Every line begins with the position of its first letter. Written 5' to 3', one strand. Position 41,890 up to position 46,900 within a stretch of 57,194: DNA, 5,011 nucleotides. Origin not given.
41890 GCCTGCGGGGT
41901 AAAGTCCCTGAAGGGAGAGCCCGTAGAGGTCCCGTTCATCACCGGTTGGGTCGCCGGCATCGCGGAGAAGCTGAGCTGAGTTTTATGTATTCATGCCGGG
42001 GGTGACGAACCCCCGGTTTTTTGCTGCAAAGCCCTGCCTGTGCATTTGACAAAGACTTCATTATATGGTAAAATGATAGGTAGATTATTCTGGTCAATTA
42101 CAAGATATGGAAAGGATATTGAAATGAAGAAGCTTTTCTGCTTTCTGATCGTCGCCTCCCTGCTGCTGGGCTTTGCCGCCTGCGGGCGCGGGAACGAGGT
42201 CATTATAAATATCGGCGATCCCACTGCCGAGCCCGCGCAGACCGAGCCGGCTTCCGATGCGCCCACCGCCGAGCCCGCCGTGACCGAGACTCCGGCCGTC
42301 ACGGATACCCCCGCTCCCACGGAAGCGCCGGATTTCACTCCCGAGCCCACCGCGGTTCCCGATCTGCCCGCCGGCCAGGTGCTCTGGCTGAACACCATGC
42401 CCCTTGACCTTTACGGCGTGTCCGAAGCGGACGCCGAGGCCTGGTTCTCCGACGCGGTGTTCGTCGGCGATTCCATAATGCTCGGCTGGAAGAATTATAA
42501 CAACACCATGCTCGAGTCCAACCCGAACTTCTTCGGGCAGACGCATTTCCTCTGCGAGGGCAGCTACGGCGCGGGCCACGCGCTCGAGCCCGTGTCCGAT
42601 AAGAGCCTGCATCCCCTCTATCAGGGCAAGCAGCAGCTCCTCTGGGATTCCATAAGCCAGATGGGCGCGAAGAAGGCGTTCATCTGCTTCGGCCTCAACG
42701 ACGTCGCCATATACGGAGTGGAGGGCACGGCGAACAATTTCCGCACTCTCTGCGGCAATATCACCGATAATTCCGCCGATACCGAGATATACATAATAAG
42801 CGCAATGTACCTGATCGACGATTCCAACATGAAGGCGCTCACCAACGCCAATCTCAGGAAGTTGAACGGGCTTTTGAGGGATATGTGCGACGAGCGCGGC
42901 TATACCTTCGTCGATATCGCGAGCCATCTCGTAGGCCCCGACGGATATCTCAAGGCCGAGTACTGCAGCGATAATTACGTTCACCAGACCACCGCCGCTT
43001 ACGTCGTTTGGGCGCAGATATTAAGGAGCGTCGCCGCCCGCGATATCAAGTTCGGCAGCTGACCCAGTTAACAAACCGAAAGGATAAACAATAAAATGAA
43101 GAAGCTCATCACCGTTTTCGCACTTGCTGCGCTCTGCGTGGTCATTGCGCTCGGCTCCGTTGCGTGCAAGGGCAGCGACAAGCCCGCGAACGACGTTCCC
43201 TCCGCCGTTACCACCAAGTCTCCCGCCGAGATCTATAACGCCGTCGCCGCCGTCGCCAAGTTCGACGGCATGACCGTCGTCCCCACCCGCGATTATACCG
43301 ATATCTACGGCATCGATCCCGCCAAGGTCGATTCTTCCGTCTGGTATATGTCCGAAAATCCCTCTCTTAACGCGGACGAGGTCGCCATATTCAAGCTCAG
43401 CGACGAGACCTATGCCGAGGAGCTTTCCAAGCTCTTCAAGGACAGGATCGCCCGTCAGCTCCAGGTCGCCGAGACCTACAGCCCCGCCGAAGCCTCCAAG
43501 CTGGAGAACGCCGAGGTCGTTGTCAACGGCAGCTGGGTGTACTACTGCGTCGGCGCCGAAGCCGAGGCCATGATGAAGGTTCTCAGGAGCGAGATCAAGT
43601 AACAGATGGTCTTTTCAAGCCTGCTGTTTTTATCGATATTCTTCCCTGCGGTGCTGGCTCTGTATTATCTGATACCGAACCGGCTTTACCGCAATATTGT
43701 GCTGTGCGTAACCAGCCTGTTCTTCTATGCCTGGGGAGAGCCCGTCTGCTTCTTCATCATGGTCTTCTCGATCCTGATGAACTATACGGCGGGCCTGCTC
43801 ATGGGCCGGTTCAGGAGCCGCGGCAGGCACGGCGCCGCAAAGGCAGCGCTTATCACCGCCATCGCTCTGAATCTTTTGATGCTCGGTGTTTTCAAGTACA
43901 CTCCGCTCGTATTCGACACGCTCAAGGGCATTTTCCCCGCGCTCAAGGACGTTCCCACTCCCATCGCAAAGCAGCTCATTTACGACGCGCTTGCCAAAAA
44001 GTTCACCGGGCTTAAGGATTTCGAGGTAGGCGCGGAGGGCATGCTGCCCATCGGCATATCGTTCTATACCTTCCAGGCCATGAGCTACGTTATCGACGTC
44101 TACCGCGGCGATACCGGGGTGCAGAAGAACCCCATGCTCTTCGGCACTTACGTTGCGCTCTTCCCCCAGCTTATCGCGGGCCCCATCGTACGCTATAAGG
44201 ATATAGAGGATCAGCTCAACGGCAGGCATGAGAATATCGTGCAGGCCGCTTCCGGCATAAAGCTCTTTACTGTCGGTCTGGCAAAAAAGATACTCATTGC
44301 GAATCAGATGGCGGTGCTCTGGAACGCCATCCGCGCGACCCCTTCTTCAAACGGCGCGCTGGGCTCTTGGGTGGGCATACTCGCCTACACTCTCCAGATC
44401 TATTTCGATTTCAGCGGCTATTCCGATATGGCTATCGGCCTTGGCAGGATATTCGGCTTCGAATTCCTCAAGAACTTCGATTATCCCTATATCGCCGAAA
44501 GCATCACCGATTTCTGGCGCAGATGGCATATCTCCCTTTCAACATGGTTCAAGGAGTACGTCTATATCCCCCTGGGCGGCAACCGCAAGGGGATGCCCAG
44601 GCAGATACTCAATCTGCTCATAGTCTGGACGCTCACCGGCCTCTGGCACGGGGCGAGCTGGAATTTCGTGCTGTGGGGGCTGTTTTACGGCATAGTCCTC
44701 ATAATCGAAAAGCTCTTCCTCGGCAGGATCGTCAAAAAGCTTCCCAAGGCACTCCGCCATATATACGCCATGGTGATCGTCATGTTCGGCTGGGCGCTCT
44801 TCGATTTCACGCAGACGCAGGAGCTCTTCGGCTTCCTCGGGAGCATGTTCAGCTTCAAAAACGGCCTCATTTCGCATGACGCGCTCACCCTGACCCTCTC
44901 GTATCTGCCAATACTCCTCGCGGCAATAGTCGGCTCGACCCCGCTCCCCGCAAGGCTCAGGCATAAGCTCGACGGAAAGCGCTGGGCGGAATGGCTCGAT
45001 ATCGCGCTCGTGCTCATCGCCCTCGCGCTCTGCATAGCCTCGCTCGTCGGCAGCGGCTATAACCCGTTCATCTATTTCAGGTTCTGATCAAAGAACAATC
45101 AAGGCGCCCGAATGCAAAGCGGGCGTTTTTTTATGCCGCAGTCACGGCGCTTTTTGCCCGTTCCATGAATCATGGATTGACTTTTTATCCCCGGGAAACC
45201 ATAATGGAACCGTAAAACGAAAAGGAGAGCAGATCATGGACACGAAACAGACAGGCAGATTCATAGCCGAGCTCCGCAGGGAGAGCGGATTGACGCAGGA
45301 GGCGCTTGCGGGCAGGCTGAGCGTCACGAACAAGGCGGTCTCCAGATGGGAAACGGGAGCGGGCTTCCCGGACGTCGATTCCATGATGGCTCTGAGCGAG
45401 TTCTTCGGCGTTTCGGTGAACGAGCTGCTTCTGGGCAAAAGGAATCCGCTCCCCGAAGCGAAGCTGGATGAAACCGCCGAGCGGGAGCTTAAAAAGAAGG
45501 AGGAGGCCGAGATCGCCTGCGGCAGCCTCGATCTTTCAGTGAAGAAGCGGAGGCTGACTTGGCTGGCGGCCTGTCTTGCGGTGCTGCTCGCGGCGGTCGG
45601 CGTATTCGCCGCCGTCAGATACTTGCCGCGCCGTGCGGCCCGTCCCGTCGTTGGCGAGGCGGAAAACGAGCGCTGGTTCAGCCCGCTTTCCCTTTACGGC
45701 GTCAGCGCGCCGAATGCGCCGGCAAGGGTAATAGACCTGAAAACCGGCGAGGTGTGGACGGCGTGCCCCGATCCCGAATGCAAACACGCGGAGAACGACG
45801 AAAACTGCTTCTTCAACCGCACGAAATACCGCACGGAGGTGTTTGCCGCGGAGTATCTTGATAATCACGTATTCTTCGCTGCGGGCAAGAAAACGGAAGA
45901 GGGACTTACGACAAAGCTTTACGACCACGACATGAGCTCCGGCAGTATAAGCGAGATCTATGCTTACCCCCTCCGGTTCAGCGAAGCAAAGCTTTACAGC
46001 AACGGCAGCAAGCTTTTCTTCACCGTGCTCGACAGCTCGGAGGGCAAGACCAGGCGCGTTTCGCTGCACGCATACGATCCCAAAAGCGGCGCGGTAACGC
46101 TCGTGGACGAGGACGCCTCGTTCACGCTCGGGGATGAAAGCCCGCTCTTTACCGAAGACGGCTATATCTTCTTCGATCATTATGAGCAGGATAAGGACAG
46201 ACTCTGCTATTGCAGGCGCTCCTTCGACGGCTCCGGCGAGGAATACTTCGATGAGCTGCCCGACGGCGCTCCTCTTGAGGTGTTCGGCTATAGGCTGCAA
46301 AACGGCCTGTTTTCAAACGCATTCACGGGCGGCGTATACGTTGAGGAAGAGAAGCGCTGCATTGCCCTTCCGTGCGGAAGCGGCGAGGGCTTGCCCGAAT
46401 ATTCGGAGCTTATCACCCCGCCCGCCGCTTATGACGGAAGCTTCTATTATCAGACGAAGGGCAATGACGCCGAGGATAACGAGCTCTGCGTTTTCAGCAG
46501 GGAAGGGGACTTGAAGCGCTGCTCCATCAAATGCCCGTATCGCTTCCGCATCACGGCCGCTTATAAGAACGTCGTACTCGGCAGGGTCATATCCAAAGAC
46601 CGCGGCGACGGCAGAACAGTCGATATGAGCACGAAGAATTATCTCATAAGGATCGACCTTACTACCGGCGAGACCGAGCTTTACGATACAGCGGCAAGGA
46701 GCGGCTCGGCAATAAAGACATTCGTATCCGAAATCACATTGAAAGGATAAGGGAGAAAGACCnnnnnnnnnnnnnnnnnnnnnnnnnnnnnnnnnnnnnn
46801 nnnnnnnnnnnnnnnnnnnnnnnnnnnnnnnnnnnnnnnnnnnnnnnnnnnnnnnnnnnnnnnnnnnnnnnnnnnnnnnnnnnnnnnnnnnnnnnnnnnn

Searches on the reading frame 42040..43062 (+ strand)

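Call 63: search_protein_families(library=pfam, proteins=[window:42040-43062:+], max_evalue=0.00001)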
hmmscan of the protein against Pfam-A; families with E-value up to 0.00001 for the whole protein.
window:42040-43062:+ (340 aa): 1 family
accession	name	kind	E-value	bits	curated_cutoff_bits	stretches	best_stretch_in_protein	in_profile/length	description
PF13472.12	Lipase_GDSL_2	-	9.5e-13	49.5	32.9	1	141-321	1-176/178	GDSL-like Lipase/Acylhydrolase family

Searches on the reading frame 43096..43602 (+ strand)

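Call 63: search_protein_families(library=pfam, proteins=[window:43096-43602:+], max_evalue=0.00001)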
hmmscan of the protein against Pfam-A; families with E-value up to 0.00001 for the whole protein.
window:43096-43602:+ (168 aa): 1 family
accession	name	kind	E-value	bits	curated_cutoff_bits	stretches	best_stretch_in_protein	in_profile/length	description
PF14270.11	DUF4358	-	1.2e-23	83.8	25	1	55-152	4-101/102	Domain of unknown function (DUF4358)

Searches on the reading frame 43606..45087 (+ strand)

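Call 63: search_protein_families(library=pfam, proteins=[window:43606-45087:+], max_evalue=0.00001)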
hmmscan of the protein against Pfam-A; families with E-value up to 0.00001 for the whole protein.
window:43606-45087:+ (493 aa): 1 family
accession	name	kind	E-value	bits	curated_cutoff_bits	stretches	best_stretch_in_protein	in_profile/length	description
PF03062.24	MBOAT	-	1.1e-32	114.2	27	1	179-398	84-324/337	MBOAT, membrane-bound O-acyltransferase family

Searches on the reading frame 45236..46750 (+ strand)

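Call 63: search_protein_families(library=pfam, proteins=[window:45236-46750:+], max_evalue=0.00001)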
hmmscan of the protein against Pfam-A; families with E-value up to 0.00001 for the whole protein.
window:45236-46750:+ (504 aa): 3 families
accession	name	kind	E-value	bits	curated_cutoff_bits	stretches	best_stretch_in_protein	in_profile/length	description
PF01381.28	HTH_3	-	6.6e-11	42.5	23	1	10-64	1-55/55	Helix-turn-helix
PF13560.12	HTH_31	-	6.1e-10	39.7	27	1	7-64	3-61/64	Helix-turn-helix domain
PF12844.13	HTH_19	-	2.9e-08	34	30.2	1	7-68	1-62/64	Helix-turn-helix domain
